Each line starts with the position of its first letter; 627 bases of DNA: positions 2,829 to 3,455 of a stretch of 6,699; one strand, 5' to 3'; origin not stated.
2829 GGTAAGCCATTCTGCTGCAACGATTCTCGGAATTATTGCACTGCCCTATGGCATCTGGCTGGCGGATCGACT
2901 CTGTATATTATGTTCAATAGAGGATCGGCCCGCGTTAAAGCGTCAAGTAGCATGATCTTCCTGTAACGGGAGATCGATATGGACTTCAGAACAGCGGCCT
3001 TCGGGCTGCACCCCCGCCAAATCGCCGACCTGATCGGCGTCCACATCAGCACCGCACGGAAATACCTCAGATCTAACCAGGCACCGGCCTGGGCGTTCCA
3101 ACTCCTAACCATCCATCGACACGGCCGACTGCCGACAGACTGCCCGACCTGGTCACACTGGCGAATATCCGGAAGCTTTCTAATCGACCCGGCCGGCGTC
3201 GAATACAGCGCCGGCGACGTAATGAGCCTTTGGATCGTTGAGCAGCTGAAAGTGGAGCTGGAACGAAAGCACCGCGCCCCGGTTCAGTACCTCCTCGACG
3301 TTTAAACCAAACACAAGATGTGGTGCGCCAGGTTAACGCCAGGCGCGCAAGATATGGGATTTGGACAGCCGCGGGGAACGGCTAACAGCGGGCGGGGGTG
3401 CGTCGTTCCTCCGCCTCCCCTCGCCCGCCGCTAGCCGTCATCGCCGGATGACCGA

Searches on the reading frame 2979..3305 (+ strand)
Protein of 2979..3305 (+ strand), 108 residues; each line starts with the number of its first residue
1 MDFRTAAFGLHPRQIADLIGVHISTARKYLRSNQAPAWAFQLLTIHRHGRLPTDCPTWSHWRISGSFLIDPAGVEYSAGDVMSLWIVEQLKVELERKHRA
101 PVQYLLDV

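Call 6: search_protein_families(library=pfam, proteins=[window:2979-3305:+], max_evalue=0.01)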
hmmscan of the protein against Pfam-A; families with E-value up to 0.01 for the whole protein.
window:2979-3305:+ (108 aa): 1 family
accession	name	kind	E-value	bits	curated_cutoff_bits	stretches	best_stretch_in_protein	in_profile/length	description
PF12375.13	DUF3653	-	0.0012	19.3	22.4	1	57-91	8-43/66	Phage protein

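Call 7: search_protein_families(library=phrogs, proteins=[window:2979-3305:+], max_evalue=0.01)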
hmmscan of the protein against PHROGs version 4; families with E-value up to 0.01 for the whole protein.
window:2979-3305:+ (108 aa): 2 families
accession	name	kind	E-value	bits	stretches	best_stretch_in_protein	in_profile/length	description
phrog_1668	-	tail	4.6e-09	37.4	1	3-99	12-107/122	tail assembly protein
phrog_23834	-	unknown function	1.7e-07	32.7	1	6-83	12-89/138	-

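Call 34: find_homologous_proteins(query=window:2979-3305:+, max_evalue=0.001)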
Query window:2979-3305:+ (108 aa): 8 proteins with E <= 0.001 among 9 candidates.
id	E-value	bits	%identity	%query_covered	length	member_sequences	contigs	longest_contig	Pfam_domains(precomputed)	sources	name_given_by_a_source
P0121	5.6e-66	237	95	100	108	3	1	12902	-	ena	-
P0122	8.0e-66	237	96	100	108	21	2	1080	-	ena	-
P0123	6.7e-64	231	94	100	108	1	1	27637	-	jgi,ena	-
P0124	2.1e-58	213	85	100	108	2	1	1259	-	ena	-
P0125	7.3e-58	211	85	100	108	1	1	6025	-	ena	-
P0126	1.0e-57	211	85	100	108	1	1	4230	-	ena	-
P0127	4.9e-57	209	83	100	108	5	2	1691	-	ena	-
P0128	4.4e-42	160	65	100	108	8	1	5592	-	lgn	-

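Call 35: find_encoding_contigs(protein=P0123, flank=10000, max_places=3)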
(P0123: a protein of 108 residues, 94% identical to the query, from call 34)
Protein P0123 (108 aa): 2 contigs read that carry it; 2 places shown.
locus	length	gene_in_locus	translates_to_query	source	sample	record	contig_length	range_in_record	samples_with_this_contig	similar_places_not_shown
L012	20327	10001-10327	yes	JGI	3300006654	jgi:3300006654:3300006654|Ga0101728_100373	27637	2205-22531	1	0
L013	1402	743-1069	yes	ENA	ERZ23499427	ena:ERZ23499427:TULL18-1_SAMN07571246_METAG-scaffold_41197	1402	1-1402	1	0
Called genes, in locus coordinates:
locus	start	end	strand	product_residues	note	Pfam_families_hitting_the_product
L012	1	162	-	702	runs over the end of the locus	-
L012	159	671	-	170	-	PF05751:FixH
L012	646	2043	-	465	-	PF12801:Fer4_5, PF12838:Fer4_7 (faint), PF13187:Fer4_9 (faint), PF13484:Fer4_16 (faint), PF13534:Fer4_17 (faint), PF13183:Fer4_8 (weak), PF13746:Fer4_18, PF11614:FixG_C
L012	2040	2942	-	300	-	-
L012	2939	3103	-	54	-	-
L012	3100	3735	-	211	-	-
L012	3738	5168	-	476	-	-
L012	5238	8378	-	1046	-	-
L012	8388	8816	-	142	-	-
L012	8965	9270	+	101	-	-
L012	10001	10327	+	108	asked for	-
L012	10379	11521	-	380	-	PF05707:Zot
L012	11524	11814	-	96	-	-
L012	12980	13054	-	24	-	-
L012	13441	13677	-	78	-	-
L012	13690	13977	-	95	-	-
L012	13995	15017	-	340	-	PF05144:Phage_CRI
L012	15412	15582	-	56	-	-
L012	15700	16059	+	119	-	-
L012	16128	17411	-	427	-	-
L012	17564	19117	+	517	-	-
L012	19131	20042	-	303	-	-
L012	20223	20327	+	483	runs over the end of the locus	-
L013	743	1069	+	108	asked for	-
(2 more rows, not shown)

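Call 36: find_encoding_contigs(protein=P0121, flank=10000, max_places=3)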
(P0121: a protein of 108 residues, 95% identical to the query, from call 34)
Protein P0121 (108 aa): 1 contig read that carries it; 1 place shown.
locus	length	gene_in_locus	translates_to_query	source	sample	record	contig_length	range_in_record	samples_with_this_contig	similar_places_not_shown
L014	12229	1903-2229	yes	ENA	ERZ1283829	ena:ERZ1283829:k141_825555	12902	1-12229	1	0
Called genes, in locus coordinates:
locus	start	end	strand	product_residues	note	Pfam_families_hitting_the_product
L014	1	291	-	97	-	?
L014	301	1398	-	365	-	PF25919:BSH_CusB (faint), PF25917:BSH_RND, PF25973:BSH_CzcB, PF25954:Beta-barrel_RND_2, PF25967:RND-MFP_C (weak), PF25989:YknX_C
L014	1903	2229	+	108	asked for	-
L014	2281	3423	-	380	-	PF05707:Zot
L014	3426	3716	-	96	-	-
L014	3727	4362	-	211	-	-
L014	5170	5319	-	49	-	-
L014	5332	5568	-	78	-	-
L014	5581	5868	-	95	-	PF02303:Phage_DNA_bind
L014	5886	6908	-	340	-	PF05144:Phage_CRI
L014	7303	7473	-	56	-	-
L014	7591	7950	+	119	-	-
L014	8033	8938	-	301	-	PF05448:AXE1 (faint), PF01738:DLH (faint), PF02129:Peptidase_S15, PF12146:Hydrolase_4, PF00561:Abhydrolase_1, PF12697:Abhydrolase_6, PF00326:Peptidase_S9 (faint)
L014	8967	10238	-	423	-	PF00202:Aminotran_3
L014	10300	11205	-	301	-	-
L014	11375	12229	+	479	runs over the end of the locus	PF25145:NfeD1b_N, PF24961:NfeD_membrane, PF01957:NfeD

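Call 46: search_protein_representatives(protein=window:2979-3305:+)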
Query: 108 residues. Proteins with E-value up to 0.001 (for the whole library): 136; up to 1e-10: 7; up to 1e-30: 1. The best 136 are listed.
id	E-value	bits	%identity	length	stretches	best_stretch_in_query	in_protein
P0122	2.6e-66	236.8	96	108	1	1-108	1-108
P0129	2.3e-29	117.8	50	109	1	2-108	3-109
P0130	5.4e-22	94.1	44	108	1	1-108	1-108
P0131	2.3e-16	76.0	39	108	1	10-106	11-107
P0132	1.2e-15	73.7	43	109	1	13-106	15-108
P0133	6.7e-14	68.1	36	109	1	11-104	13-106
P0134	7.7e-11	58.2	37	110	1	14-108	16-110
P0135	7.8e-10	55.0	35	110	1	10-104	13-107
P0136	3.6e-09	52.8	36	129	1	6-103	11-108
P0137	9.6e-09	51.5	36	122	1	5-106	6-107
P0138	1.0e-08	51.4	36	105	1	11-101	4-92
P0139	1.9e-08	50.5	35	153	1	5-96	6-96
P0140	3.3e-08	49.7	36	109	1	6-106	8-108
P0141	4.0e-08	49.5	31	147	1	12-95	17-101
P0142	4.9e-08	49.2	38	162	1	8-89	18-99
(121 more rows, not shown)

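Call 48: search_protein_families(library=pfam, alignment_id=A1, max_evalue=0.01)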
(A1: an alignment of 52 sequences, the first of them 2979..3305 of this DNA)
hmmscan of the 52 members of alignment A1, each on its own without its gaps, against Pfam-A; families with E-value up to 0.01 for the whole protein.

A. member 1, window:2979-3305:+ (108 aa): 1 family
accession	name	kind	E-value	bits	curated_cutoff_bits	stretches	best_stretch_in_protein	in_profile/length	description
PF12375.13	DUF3653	-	0.0012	19.3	22.4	1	57-91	8-43/66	Phage protein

B. families by the number of members that match (of 52 scanned): 15 families
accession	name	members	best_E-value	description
PF12375.13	DUF3653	44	1.1e-11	Phage protein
PF13384.12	HTH_23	15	2.6e-05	Homeodomain-like domain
PF12728.13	HTH_17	15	3.3e-05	Helix-turn-helix domain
PF00376.29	MerR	8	1.2e-05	MerR family regulatory protein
PF20432.4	Xre-like-HTH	7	0.00075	Antitoxin Xre-like helix-turn-helix domain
PF01381.28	HTH_3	6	0.00062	Helix-turn-helix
PF13551.12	HTH_29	5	0.0026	Winged helix-turn helix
PF13518.12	HTH_28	2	0.00079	Helix-turn-helix domain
PF13411.12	MerR_1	2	0.0044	MerR HTH family regulatory protein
PF24627.1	PUMA_CC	1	0.0014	PUMA coiled-coil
PF13542.12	HTH_Tnp_ISL3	1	0.0017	Helix-turn-helix domain of transposase family ISL3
PF13560.12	HTH_31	1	0.002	Helix-turn-helix domain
PF08281.18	Sigma70_r4_2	1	0.0035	Sigma-70, region 4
PF15943.11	YdaS_toxin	1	0.0077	Bacterial toxin YdaS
PF13730.12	HTH_36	1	0.0095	Helix-turn-helix domain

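Call 50: search_solved_structures(query=A1, max_evalue=1)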
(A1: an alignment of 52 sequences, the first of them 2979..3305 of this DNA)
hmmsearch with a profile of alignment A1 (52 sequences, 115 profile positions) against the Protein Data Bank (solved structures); distinct sequences matched with E-value up to 1: 36.
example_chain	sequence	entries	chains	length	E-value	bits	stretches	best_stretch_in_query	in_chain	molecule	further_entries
9tv9_A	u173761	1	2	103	0.0026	20.6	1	8-49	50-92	Antitoxin HigA-2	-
5jaa_A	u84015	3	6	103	0.0074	19.1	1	7-49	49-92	Antitoxin igA-2 | Antitoxin HigA-2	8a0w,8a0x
5j9i_A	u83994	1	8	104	0.0075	19.1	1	7-49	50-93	Antitoxin igA-2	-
5i41_B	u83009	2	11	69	0.015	18.1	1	10-39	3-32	Chromosome-anchoring protein RacA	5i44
9ksg_A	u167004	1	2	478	0.019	17.8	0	26-46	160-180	RXLR effector Avh1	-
2jml_A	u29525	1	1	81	0.023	17.6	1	10-41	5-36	DNA BINDING DOMAIN/TRANSCRIPTIONAL REGULATOR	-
7xvi_A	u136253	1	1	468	0.033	17.1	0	27-51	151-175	PITG_15142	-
3fiw_A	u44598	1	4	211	0.045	16.6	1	7-66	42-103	Putative tetR-family transcriptional regulator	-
7lwr_A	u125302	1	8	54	0.06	16.2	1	10-34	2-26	Terminase, small subunit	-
3op9_A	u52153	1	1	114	0.067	16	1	5-52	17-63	Pli0006 protein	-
6hn7_B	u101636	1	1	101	0.089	15.7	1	8-34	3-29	Terminase small subunit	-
6ama_A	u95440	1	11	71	0.091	15.6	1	6-36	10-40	Putative DNA-binding protein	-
5w8y_A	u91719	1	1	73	0.16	14.8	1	13-52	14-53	protein XPH1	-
5gnc_A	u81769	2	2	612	0.18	14.7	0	27-62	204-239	Avh146 | RxLR effector protein PSR2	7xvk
6amk_A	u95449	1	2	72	0.2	14.5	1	11-36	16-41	Putative DNA-binding protein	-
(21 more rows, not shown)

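Call 51: search_dna_similar(query=window:2979-3305:+, collection=phages, mode=protein, max_evalue=1, max_rows=30)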
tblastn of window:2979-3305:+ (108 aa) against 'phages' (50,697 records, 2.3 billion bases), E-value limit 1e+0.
Records with a match: 6; places in all: 6; records where one place covers at least 80% of the query: 0.
Best place of each record, by identity: <60% 6.
By first word of the organism name: Klebsiella 6.
By host as written in the record: Klebsiella pneumoniae 4; - 1; Klebsiella pneumoniae CRKP-P4 (carbapenem-resistant) 1.
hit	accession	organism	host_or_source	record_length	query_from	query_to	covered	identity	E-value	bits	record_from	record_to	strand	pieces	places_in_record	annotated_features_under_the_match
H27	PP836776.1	Klebsiella phage vB_Kpn_HF0522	Klebsiella pneumoniae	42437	6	77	67%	32.1%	4e-1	35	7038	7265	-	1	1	putative DNA helicase | hypothetical protein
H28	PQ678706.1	Klebsiella phage phiK2044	sewage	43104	6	77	67%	32.1%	4e-1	35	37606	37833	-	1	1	record has no annotation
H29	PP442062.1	Klebsiella phage Phi_K2044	Klebsiella pneumoniae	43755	6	77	67%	32.1%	4e-1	35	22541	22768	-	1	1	hypothetical protein (x2)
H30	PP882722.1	Klebsiella phage BUCT-H1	Klebsiella pneumoniae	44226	6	77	67%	32.1%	4e-1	35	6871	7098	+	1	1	record has no annotation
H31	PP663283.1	Klebsiella phage vB_Kp_XP4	Klebsiella pneumoniae CRKP-P4 ...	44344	6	77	67%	32.1%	4e-1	35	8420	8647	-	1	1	DNA helicase | hypothetical protein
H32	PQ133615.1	Klebsiella phage P6418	Klebsiella pneumoniae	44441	6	77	67%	32.1%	4e-1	35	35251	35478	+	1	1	hypothetical protein (x2)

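Call 54: find_related_loci(query=A2, collection=viral_contigs, flank=8000)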
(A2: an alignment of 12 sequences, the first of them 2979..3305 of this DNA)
Query A2 (108 aa) in viral_contigs; peptide patterns used: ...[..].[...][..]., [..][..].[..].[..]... (x = any residue, [..] = any of these).
45 stretches matched a pattern; 6 encode a relative of the query (tblastn E <= 1e-3); 6 distinct loci.
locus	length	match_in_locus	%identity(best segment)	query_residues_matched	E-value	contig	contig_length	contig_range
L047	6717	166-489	99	1-108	2e-72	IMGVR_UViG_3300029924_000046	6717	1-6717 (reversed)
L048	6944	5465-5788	93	1-108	4e-68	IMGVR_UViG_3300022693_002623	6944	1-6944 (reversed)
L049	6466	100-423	84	1-108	1e-63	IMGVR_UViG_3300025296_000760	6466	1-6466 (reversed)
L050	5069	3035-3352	65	3-108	3e-46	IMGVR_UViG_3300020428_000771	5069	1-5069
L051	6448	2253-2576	44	1-108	2e-29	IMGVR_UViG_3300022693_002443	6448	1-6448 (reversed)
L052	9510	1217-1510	33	13-108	7e-9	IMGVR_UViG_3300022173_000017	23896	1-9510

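Call 55: predict_structure(alignment_id=A1)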
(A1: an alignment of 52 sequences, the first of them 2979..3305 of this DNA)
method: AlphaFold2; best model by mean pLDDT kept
length: 108 residues; sequences in the alignment: 52
mean_pLDDT: 89.0   pTM: 0.58
mean pLDDT of the five models: 89.0, 89.0, 88.8, 87.9, 85.4
residues with pLDDT >= 90: 71; 70-90: 28; 50-70: 9; < 50: 0
segments of 3 or more residues with pLDDT < 50: none
pLDDT, mean of each block of 10 residues (from residue 1): 87 95 96 92 86 86 92 95 95 90 59
secondary structure, 60 per line:
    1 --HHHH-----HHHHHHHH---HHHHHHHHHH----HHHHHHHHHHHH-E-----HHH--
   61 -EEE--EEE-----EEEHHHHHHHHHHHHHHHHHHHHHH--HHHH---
elements in order: H3-6 H12-19 H23-32 H37-48 E62-64 E67-69 E75-77 H78-99 H102-105

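Call 60: fold_search(model_id=the predicted structure, library=viral)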
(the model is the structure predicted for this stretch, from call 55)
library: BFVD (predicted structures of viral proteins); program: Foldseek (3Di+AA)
matches with E <= 10: 1073; with E <= 0.001: 1
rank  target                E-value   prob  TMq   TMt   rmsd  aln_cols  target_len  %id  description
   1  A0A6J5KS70            3.9e-04  1.00  0.54  0.42   4.1        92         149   17  Uncharacterized protein [uncultured Caudovirales phage]
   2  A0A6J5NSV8            1.1e-03  1.00  0.61  0.49   3.8        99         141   22  Uncharacterized protein [uncultured Caudovirales phage]
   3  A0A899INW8            1.6e-02  0.77  0.26  0.11  13.0       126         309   22  (no name in the UniProt tables at hand)
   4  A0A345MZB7            1.9e-02  1.00  0.42  0.45   4.6        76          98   24  (no name in the UniProt tables at hand)
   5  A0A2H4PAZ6            8.5e-02  0.57  0.29  0.17  16.2       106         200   15  (no name in the UniProt tables at hand)
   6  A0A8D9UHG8            1.1e-01  0.92  0.43  0.42   6.1       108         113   18  Uncharacterized protein [Corticoviridae sp.]
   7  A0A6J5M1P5            1.2e-01  0.54  0.32  0.29  13.9       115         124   16  HipB Predicted transcriptional regulators [uncultured Caudovirales phage]
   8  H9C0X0                1.2e-01  0.99  0.32  0.56   2.8        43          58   30  HTH cro/C1-type domain-containing protein [Aeromonas phage vB_AsaM-56]
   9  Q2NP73                1.4e-01  1.00  0.40  0.44   1.4        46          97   20  Uncharacterized protein [Xanthomonas phage OP2]
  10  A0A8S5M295            1.5e-01  0.89  0.28  0.41   3.7        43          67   23  Helix-turn-helix domain protein [Siphoviridae sp. cttDR14]
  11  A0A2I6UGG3            1.7e-01  0.77  0.31  0.16   5.2        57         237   24  DNA-binding HTH domain-containing protein [Salinibacter phage M8CR30-4]
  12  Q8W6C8                1.8e-01  0.94  0.35  0.47   7.5        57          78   19  Repressor 1 [Vibrio phage VSK]
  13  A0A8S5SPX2            1.8e-01  0.60  0.34  0.32  12.9        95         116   12  Helix-turn-helix domain protein [Siphoviridae sp. ctLdn10]
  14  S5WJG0                2.1e-01  0.51  0.32  0.26  12.9       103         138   17  (no name in the UniProt tables at hand)
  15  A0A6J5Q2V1            2.3e-01  0.97  0.37  0.66   4.5        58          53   19  DNA-binding protein [uncultured Caudovirales phage]
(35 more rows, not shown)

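Call 69: search_protein_families(library=pfam, proteins=[L014:7591-7950:+], max_evalue=0.01)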
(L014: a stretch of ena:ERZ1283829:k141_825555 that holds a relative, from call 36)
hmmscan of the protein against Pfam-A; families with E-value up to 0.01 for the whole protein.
L014:7591-7950:+ (119 aa): 3 families
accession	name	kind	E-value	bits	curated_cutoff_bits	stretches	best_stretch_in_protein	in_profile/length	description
PF01381.28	HTH_3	-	0.00047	20.6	23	1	27-64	19-55/55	Helix-turn-helix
PF13443.12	HTH_26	-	0.002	18.8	22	1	25-65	18-58/63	Cro/C1-type HTH DNA-binding domain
PF13560.12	HTH_31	-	0.0021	18.8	27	1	19-64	16-61/64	Helix-turn-helix domain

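Call 80: find_related_loci(query=A2, collection=metagenome_contigs, flank=8000)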
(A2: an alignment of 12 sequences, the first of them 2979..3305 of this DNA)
Query A2 (108 aa) in metagenome_contigs; peptide patterns used: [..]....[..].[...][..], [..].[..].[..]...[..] (x = any residue, [..] = any of these).
382 stretches matched a pattern; 5 encode a relative of the query (tblastn E <= 1e-3); 5 distinct loci.
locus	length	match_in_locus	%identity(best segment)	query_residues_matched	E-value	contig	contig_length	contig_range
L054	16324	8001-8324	99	1-108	2e-72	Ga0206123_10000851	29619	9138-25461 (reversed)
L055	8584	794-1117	84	1-108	1e-63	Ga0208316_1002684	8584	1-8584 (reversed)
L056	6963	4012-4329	65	3-108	4e-46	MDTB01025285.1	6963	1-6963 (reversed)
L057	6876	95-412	65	3-108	4e-46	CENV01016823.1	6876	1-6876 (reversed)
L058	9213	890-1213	45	1-108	1e-29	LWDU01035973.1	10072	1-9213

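Call 84: search_protein_families(library=pfam, proteins=[L054:3496-4500:+, L054:4500-6122:+, L054:6101-6622:+, L054:6615-7763:+], max_evalue=0.001)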
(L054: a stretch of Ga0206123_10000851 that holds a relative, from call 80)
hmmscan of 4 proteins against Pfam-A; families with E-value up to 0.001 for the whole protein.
L054:3496-4500:+ (334 aa): 3 families
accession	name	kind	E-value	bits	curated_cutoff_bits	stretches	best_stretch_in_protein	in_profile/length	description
PF21654.3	DncV-like_NTFase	-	3.2e-12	47.6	24.9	1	51-131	3-90/90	Cyclic GMP-AMP synthase DncV-like, nucleotidyltransferase domain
PF18144.7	SMODS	-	6.7e-07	30.1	26.5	1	4-161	3-154/164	Second Messenger Oligonucleotide or Dinucleotide Synthetase domain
PF21713.2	DncV_C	-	0.0001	22.6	28.4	1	179-308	4-124/135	Cyclic GMP-AMP synthase, C-terminal domain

L054:4500-6122:+ (540 aa): 2 families
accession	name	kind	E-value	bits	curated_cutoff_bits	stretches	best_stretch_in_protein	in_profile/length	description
PF00899.27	ThiF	-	1.5e-22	80.3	28.1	1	290-449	20-177/238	ThiF family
PF14461.11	Prok-E2_B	-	1.8e-06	28.4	25.4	1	38-133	35-128/135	Prokaryotic E2 family B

L054:6101-6622:+ (173 aa): 2 families
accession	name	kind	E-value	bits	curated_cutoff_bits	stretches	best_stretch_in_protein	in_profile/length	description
PF14464.11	Prok-JAB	-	1.4e-11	44.7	25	1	43-144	17-101/114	Prokaryotic homologs of the JAB domain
PF01398.27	JAB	-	9.4e-05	22.6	22.5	1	30-123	14-106/117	JAB1/Mov34/MPN/PAD-1 ubiquitin protease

L054:6615-7763:+ (382 aa): 1 family
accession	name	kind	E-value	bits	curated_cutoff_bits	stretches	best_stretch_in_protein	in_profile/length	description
PF18145.6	SAVED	-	1e-33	117.1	26.2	1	194-368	10-178/190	SMODS-associated and fused to various effectors sensor domain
